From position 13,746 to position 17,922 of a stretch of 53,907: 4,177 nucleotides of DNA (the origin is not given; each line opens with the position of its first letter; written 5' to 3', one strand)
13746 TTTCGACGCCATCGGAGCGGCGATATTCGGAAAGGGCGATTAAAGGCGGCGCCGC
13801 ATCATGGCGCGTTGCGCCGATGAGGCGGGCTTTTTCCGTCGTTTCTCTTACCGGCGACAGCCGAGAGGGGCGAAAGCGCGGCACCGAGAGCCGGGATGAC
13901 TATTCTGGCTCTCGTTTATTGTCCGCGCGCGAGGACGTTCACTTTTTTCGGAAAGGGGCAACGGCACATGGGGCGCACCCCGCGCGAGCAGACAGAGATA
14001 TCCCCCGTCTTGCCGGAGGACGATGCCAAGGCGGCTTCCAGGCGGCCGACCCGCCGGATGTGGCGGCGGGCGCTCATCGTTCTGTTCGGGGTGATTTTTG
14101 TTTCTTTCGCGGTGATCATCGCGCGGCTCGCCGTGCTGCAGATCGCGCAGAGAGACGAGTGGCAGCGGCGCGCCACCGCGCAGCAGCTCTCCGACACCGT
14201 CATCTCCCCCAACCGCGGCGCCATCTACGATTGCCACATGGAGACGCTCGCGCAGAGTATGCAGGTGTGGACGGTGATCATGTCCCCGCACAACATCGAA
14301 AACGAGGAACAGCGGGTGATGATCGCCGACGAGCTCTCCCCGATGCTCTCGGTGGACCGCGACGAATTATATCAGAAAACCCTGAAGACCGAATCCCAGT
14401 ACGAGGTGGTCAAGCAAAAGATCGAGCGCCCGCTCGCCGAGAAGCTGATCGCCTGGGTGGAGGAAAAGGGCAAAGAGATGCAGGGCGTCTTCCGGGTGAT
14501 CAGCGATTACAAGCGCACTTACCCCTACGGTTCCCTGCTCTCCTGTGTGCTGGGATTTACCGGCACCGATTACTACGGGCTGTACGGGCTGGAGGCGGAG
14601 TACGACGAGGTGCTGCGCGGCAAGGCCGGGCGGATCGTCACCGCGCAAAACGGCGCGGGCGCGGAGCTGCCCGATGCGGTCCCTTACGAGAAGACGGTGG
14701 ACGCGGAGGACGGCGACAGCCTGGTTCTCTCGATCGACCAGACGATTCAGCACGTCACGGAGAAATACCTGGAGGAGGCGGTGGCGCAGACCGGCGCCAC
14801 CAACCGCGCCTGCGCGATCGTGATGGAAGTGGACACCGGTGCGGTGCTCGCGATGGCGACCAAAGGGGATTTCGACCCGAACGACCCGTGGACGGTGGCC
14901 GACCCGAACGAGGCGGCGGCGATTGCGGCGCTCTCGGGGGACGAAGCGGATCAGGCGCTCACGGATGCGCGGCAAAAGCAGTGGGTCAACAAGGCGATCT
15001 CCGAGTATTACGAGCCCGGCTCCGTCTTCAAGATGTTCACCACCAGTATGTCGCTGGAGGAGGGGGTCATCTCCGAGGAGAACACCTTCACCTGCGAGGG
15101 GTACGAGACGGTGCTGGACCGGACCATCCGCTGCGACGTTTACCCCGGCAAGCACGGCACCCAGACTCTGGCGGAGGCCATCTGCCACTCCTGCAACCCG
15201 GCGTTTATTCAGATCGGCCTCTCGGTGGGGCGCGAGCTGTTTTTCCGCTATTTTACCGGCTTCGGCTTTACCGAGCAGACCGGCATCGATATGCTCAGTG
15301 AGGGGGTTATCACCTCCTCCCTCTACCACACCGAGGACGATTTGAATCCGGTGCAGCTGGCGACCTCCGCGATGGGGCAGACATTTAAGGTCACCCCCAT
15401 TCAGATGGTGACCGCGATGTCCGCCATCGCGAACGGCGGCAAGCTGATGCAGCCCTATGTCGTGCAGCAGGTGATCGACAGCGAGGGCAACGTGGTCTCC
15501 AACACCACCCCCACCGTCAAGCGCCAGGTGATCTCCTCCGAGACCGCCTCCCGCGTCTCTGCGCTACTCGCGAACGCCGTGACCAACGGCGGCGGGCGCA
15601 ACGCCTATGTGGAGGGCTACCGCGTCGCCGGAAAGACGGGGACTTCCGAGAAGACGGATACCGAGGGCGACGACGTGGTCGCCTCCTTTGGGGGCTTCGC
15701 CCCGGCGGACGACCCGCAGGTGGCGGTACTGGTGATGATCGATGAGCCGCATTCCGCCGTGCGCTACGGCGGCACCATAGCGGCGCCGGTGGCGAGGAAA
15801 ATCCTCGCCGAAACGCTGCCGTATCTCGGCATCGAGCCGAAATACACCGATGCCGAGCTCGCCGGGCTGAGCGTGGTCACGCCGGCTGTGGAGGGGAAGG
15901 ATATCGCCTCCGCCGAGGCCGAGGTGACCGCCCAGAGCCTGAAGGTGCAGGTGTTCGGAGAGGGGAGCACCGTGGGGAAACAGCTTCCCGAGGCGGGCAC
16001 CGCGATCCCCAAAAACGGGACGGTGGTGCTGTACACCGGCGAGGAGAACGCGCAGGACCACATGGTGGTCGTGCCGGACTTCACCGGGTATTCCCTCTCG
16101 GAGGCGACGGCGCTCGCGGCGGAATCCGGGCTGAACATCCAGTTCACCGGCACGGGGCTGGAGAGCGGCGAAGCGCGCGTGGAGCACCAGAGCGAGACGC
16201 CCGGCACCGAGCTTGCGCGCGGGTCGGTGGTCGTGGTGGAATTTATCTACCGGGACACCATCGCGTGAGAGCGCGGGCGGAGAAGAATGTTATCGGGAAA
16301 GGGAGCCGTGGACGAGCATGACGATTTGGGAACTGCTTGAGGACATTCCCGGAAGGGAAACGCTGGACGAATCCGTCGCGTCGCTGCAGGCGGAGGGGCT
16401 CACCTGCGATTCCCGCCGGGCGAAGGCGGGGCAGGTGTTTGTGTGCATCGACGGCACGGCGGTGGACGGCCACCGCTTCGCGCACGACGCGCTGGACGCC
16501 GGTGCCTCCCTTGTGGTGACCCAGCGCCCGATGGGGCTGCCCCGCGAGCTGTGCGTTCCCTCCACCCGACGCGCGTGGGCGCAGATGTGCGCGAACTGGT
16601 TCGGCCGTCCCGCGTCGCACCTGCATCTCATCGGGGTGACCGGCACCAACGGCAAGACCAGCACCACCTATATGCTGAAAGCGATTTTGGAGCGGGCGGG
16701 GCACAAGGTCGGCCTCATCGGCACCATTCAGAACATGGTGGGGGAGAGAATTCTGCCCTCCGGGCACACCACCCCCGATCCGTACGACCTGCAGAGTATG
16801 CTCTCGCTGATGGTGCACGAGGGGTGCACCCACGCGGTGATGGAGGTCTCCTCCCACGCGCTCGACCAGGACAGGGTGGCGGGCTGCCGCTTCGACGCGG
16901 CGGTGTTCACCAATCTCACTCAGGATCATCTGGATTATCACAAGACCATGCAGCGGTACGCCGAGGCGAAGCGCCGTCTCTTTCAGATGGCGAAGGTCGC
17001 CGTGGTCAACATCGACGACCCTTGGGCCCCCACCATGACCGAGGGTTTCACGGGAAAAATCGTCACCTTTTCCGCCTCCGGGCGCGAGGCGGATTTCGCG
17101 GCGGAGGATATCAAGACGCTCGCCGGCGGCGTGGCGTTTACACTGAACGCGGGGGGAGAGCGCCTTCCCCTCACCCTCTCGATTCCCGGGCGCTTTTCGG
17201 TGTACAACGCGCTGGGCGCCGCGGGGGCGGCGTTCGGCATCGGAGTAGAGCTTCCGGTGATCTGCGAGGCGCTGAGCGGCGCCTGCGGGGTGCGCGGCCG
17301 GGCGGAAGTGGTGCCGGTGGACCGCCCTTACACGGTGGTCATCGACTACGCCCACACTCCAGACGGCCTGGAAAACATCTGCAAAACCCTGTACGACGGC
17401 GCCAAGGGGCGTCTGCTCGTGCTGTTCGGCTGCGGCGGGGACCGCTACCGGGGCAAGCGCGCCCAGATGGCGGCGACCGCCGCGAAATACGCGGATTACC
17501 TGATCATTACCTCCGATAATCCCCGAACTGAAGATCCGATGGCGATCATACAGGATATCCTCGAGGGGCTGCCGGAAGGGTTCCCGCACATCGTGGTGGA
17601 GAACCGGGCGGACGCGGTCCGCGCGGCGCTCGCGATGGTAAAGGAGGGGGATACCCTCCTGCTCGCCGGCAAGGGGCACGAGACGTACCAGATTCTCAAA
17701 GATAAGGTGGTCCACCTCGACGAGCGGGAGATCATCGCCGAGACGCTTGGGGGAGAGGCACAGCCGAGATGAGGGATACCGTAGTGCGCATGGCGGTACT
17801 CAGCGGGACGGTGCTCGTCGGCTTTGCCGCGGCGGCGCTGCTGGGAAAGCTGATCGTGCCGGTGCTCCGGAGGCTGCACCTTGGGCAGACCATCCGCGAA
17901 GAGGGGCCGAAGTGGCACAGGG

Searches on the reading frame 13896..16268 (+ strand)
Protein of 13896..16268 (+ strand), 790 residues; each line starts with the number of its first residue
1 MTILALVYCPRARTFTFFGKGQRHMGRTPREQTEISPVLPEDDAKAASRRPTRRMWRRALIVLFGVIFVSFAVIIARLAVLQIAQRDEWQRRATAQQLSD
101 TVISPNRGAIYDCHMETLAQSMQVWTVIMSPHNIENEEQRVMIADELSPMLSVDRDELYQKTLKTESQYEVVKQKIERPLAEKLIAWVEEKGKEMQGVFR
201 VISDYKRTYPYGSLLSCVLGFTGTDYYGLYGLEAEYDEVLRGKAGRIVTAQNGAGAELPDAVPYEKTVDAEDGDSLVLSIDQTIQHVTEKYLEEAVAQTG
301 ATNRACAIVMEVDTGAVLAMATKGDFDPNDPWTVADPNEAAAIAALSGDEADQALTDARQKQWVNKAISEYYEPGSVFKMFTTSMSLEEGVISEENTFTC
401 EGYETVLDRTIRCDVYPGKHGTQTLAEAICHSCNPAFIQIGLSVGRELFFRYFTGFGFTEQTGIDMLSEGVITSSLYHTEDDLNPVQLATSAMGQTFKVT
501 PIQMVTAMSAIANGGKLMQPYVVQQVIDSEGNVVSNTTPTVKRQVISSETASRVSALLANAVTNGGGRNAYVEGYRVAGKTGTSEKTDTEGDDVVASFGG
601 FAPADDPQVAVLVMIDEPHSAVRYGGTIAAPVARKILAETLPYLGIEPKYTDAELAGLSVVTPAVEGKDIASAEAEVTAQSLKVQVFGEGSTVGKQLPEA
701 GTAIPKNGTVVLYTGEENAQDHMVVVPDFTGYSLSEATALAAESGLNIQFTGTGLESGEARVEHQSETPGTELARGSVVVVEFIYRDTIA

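Call 77: search_protein_families(library=pfam, proteins=[window:13896-16268:+], max_evalue=0.00001)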
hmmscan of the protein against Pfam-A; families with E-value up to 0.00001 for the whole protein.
window:13896-16268:+ (790 aa): 3 families
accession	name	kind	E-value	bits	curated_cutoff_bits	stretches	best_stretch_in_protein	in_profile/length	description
PF00905.27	Transpeptidase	-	2.9e-68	230.7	22.1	1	306-637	2-298/299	Penicillin binding protein transpeptidase domain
PF03717.20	PBP_dimer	-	6.3e-21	76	24.4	1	103-257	2-175/180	Penicillin-binding Protein dimerisation domain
PF03793.24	PASTA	-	2.8e-16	59.7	23.2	2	724-782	1-61/64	PASTA domain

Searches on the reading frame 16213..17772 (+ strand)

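Call 77: search_protein_families(library=pfam, proteins=[window:16213-17772:+], max_evalue=0.00001)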
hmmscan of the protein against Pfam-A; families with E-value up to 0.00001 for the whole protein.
window:16213-17772:+ (519 aa): 3 families
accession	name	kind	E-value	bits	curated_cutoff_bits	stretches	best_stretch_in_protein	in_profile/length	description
PF08245.18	Mur_ligase_M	-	3.5e-59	200.6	24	1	142-340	1-200/200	Mur ligase middle domain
PF02875.26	Mur_ligase_C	-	1.1e-29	104.3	28.4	1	362-488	1-127/127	Mur ligase, glutamate ligase domain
PF01225.30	Mur_ligase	-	8.5e-08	32.9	21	1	61-106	3-53/95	Mur ligase family, catalytic domain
